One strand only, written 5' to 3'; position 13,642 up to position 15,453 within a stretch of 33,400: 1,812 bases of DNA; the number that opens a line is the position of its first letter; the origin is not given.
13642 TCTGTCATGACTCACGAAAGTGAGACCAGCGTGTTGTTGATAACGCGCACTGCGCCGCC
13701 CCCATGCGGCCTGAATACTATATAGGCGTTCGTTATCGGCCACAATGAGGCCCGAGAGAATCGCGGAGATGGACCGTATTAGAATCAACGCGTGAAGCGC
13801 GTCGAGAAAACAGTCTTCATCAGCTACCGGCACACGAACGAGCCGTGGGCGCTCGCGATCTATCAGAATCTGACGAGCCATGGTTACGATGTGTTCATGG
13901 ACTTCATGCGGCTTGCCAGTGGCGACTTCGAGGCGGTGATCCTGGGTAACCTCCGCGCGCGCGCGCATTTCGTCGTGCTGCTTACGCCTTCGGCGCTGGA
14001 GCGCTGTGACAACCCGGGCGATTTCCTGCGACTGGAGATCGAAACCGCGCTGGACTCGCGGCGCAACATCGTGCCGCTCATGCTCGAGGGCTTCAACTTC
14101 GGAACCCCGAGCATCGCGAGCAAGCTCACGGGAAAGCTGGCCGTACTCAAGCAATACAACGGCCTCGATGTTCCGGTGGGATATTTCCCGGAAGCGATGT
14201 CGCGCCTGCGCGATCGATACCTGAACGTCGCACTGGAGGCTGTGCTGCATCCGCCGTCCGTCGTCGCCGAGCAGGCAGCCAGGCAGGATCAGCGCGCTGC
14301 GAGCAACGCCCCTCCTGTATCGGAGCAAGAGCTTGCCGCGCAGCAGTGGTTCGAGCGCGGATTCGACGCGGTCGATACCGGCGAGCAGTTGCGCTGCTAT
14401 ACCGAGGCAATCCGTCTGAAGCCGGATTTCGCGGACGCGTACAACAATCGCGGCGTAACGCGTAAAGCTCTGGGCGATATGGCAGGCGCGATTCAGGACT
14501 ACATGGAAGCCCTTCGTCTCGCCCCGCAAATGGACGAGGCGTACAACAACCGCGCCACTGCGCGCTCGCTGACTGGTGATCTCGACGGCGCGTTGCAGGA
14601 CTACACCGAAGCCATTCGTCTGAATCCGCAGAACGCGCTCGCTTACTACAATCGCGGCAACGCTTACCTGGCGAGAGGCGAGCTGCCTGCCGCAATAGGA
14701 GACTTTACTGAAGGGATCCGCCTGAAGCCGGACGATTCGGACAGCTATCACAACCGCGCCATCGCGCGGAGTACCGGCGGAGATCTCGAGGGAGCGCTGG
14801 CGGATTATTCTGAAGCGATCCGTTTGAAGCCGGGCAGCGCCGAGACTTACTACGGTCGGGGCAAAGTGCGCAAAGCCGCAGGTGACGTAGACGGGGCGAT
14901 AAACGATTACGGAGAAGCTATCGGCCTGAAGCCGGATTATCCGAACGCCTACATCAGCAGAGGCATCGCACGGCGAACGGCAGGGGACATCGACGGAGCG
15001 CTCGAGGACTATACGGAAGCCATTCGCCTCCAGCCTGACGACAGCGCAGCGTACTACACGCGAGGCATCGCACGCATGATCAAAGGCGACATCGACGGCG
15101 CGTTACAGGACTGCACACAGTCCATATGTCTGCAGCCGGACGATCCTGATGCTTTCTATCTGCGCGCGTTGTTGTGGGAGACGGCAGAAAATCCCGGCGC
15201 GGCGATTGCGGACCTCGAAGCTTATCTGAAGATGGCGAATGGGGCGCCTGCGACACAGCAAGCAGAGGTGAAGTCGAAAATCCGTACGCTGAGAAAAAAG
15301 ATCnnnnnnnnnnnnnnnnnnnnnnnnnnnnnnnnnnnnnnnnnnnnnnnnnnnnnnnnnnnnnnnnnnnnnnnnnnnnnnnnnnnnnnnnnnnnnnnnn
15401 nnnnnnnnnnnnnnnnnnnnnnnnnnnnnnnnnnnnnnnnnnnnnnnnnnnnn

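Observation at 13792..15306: STAND-less TIR-TPR fusion: an effector-like TIR head joined directly to nine perfectly phased TPRs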

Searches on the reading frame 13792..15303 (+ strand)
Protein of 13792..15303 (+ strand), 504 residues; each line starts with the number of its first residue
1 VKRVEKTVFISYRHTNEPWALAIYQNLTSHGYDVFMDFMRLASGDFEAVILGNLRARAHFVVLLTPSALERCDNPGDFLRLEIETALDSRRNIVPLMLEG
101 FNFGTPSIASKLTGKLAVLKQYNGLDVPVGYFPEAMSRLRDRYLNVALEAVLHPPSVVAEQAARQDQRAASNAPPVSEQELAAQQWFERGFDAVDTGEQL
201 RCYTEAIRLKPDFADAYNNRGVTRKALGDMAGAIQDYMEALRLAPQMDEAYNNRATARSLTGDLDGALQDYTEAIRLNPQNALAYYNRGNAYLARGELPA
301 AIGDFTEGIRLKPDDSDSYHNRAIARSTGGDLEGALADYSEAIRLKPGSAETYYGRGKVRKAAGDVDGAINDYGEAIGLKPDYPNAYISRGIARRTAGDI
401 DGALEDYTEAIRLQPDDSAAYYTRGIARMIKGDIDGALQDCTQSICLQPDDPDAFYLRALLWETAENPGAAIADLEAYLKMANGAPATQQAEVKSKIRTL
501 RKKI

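Call 3: search_protein_families(library=pfam, proteins=[window:13792-15303:+], max_evalue=1)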
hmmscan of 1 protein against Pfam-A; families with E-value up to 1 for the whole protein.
window:13792-15303:+ (504 aa): 28 families (the best 25 are shown)
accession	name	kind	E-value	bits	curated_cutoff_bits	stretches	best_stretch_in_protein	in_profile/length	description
PF13414.12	TPR_11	-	1e-55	185.6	26.8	8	262-293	8-39/42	TPR repeat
PF00515.34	TPR_1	-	1e-54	180.7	27.8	7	282-315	1-34/34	Tetratricopeptide repeat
PF07719.23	TPR_2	-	2.7e-42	139.8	27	7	282-315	1-34/34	Tetratricopeptide repeat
PF13431.12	TPR_17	-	2.2e-37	124.6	24.4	6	271-302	2-33/34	Tetratricopeptide repeat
PF13181.12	TPR_8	-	3.1e-31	105.3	25.7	6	214-246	1-33/34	Tetratricopeptide repeat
PF13432.12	TPR_16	-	3.9e-31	107.5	32.7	5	261-315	10-64/65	Tetratricopeptide repeat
PF13371.12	TPR_9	-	6.7e-29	100.2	35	7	432-488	9-65/73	Tetratricopeptide repeat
PF13428.12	TPR_14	-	2e-15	56.2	23.5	3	384-423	1-40/44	Tetratricopeptide repeat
PF14559.12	TPR_19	-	3.1e-14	53.5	25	5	262-315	5-58/68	Tetratricopeptide repeat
PF13676.11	TIR_2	-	2.4e-13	51.1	28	1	8-106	1-98/122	TIR domain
PF13424.12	TPR_12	-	3.3e-13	50.1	30.1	4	213-277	2-67/77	Tetratricopeptide repeat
PF25575.1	TPR_BSK1_C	-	1.9e-07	31.4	42.2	1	399-459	57-118/118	Serine/threonine-protein kinase BSK1-like, TPR repeats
PF13429.12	TPR_15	-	2e-07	31.2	26.2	0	389-420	151-182/280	Tetratricopeptide repeat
PF01239.28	PPTA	-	6e-05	23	29.5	0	265-290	2-27/32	Protein prenyltransferase alpha subunit repeat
PF03704.23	BTAD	-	7.2e-05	23.6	22.1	1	161-276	11-124/146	Bacterial transcriptional activator domain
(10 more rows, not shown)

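Call 4: search_protein_families(library=padloc, proteins=[window:13792-15303:+], max_evalue=1)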
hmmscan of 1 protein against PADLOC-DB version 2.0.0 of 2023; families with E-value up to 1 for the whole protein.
window:13792-15303:+ (504 aa): 11 families
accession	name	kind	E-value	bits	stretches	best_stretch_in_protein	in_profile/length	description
PDLC01171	TPR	-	8.1e-08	29.7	2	352-476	218-346/504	TPR repeats containing protein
PDLC01092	C3a198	-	1.4e-06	25.5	3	199-281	254-339/523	TPR protein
PDLC02012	SAVED5--SAVED_TIR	-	6.1e-06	23.6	1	6-68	14-77/404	-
PDLC02421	Aga_TIR-PNTD1-PNTD2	-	1.6e-05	22.2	1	6-103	4-105/430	Class I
PDLC00434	ThsB1|ThsB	-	4.6e-05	20.7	1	3-41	136-175/396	TIR-like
PDLC03957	bSEFIR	-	0.00012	20.1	1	5-45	38-81/412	-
PDLC02400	Aga_TIR-PNTD1-PNTD2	-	0.00035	17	1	9-101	190-286/639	Class I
PDLC02403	Aga_TIR-PNTD1-PNTD2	-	0.0011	16.1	1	25-101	23-102/443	Class I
PDLC02416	Aga_REase-TIR-PNTD1-PNTD2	-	0.035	10.7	1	7-101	157-249/572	Class I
PDLC01101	PrimPol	-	0.047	10.4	0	349-422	32-105/490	adaptation polymerase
PDLC00419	ThsB1|ThsB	-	0.051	11.4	1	4-39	26-61/165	TIR-like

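Call 5: search_protein_families(library=ncbifam, proteins=[window:13792-15303:+], max_evalue=1)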
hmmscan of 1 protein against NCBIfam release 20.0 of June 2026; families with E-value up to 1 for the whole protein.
window:13792-15303:+ (504 aa): 28 families (the best 25 are shown)
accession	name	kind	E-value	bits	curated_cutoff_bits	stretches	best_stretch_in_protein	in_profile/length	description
TIGR00990.1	3a0801s09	subfamily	1.4e-26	93.3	757.25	2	182-351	305-468/615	mitochondrial import receptor subunit TOM70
TIGR02917.1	PEP_TPR_lipo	equivalog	8.4e-25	86.8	312.2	2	319-487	128-297/899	XrtA/PEP-CTERM system TPR-repeat protein PrsT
NF007302.0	PRK09782.1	equivalog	3.2e-24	85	1223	4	325-419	588-681/990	phage receptor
NF040959.1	MamA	equivalog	9.3e-22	77.5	200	3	200-343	57-200/204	magnetosome protein MamA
NF008391.2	PRK11189.1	equivalog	1.7e-21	77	250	3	349-475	64-189/297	lipoprotein NlpI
TIGR02521.1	type_IV_pilW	equivalog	2.8e-21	76.1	154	3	285-352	34-101/234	type IV pilus biogenesis/stability protein PilW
NF002725.1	PRK02603.1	equivalog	1.2e-18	67.8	143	5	216-298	37-122/173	photosystem I assembly protein Ycf3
NF033762.1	social_mot_Tgl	equivalog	2.7e-18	66.2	225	2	185-369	33-223/252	social motility TPR repeat lipoprotein Tgl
TIGR02552.1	LcrH_SycD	equivalog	5.1e-15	55.4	104.8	3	257-323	61-129/136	SycD/LcrH family type III secretion system chaperone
NF033758.1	gliding_GltE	equivalog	4.7e-14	52.2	225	1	198-438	104-345/411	adventurous gliding motility TPR repeat lipoprotein GltE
NF033920.0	C39_PA2778_fam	equivalog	6.5e-14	51.9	150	3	252-347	160-255/255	PA2778 family cysteine peptidase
NF047371.1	FlcA_CTERM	equivalog_domain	9.8e-13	47.4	300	2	213-344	398-535/646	periplasmic flagellar collar protein FlcA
NF047558.1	TPR_END_plus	domain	4.2e-12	45.8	32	1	250-280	1-31/56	TPR end-of-group domain-containing protein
NF047507.1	TPR_BatC_Lepto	exception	1.1e-09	38.1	175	1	253-321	63-135/214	TPR repeat-containing protein BatC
TIGR04510.1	mod_pep_cyc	subfamily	9e-09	34.4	400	3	323-492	405-576/814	putative peptide modification system cyclase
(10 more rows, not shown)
